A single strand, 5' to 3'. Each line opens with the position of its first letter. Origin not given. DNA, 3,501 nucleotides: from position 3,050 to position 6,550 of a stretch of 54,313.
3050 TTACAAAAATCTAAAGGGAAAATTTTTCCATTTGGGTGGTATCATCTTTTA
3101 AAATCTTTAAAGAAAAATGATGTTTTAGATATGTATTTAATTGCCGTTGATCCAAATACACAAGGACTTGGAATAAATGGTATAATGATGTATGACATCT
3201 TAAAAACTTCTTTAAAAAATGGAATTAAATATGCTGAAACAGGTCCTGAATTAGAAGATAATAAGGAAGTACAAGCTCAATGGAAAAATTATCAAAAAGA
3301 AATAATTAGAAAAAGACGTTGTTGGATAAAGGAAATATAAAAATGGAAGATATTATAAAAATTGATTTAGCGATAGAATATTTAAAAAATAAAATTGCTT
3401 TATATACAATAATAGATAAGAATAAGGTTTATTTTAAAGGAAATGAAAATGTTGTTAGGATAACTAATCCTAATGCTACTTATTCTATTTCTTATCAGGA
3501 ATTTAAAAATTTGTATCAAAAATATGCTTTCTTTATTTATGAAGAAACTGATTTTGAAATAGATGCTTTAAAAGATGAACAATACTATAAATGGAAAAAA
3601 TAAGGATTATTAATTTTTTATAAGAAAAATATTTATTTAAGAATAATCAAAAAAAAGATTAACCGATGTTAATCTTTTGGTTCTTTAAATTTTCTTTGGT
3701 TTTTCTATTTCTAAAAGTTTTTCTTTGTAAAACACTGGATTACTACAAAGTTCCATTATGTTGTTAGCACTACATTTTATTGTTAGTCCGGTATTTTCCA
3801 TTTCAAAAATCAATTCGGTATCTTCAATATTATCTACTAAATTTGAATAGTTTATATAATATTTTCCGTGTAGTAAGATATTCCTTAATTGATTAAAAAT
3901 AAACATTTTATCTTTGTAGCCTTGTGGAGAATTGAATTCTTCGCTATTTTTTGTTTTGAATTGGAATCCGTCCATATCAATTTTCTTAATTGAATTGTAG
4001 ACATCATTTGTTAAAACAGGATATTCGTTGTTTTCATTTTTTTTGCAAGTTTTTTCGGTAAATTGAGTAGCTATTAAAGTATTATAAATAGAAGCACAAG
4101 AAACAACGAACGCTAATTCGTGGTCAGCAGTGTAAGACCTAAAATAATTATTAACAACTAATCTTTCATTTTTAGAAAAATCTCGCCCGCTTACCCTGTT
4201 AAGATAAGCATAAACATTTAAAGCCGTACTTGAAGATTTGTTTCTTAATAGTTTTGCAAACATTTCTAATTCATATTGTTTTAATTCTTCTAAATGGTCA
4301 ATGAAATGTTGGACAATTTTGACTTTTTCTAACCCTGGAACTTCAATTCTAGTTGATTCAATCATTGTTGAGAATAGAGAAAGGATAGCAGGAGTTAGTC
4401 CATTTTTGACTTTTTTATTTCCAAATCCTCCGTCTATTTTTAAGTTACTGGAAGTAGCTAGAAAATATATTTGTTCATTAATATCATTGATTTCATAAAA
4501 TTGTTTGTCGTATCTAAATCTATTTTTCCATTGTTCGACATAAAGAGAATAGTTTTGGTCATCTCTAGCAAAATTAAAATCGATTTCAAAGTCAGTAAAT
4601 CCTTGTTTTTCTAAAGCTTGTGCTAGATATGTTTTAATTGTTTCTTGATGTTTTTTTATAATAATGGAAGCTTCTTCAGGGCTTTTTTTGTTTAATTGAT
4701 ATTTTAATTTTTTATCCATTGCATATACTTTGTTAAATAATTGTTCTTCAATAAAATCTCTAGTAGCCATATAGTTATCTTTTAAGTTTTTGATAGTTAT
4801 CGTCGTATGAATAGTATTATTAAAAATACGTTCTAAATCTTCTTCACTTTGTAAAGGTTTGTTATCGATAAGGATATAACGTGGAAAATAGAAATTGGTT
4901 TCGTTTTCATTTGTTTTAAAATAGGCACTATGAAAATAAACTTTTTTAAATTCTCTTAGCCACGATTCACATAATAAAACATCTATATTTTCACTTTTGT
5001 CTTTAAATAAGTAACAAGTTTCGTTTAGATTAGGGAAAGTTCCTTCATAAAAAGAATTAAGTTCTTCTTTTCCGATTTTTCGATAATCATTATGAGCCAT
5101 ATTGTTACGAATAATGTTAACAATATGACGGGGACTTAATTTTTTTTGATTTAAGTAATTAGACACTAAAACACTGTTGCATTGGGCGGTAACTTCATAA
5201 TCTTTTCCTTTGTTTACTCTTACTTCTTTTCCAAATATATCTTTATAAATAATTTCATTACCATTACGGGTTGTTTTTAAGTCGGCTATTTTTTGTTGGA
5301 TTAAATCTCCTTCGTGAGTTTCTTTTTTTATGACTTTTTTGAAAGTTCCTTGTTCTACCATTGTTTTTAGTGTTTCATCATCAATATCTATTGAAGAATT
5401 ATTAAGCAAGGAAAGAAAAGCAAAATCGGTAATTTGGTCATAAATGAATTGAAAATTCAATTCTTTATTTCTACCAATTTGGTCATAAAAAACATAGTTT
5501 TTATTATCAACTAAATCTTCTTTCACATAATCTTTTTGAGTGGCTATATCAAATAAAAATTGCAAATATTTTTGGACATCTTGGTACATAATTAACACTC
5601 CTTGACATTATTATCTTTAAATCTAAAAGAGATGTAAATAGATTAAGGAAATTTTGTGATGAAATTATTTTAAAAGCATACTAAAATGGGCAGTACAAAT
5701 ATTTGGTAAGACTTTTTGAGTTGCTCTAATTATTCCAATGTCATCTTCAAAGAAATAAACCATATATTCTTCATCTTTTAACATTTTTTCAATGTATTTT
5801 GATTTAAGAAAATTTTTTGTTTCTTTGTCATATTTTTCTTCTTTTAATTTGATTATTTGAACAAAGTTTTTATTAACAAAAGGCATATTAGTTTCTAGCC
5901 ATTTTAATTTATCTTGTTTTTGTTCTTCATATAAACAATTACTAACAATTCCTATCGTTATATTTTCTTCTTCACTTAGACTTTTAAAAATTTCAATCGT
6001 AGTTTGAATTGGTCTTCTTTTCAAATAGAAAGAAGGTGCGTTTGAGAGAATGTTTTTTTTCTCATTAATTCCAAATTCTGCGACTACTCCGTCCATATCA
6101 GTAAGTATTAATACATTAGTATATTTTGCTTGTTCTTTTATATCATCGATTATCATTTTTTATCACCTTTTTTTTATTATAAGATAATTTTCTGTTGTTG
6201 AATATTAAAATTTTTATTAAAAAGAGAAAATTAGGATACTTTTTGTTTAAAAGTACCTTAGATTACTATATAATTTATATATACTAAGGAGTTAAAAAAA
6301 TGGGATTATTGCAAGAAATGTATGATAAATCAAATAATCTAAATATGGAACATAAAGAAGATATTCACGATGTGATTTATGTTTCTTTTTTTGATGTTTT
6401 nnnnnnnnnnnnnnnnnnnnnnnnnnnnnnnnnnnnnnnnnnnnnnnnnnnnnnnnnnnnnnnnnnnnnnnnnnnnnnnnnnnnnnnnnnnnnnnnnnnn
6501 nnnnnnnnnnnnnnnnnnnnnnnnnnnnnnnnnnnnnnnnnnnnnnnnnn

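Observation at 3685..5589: Compact orphan protein with two RN-x3-H HEPN motifs in a Cas13-like arrangement but no CRISPR array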

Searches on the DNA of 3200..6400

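Call 61: search_rna_families(source=window, start=3200, end=6400, threshold=evalue, max_evalue=1)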
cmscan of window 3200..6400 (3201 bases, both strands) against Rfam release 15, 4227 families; matches with E-value up to 1: 1.
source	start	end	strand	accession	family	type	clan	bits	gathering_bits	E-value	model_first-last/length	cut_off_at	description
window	3639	3707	-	RF03483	MIR319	Gene; miRNA;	-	20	54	0.86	1-92/92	no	MIR319 microRNA precursor family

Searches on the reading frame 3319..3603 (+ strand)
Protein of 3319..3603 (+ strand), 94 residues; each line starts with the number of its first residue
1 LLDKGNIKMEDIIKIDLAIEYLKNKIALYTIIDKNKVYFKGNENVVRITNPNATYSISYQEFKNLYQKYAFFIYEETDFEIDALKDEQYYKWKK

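Call 7: search_protein_families(library=pfam, proteins=[window:3319-3603:+], max_evalue=0.001)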
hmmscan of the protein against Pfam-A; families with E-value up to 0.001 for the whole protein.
window:3319-3603:+ (94 aa): 0 families

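Call 10: search_protein_families(library=padloc, proteins=[window:3319-3603:+], max_evalue=0.01)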
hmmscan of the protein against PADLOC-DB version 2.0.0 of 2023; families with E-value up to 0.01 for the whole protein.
window:3319-3603:+ (94 aa): 0 families

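Call 21: search_protein_families(library=phrogs, proteins=[window:3319-3603:+], max_evalue=0.1)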
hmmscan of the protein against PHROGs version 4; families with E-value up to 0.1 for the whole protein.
window:3319-3603:+ (94 aa): 1 family
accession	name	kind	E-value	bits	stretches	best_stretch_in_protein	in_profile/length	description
phrog_9433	-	unknown function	0.084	14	1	24-72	106-155/162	-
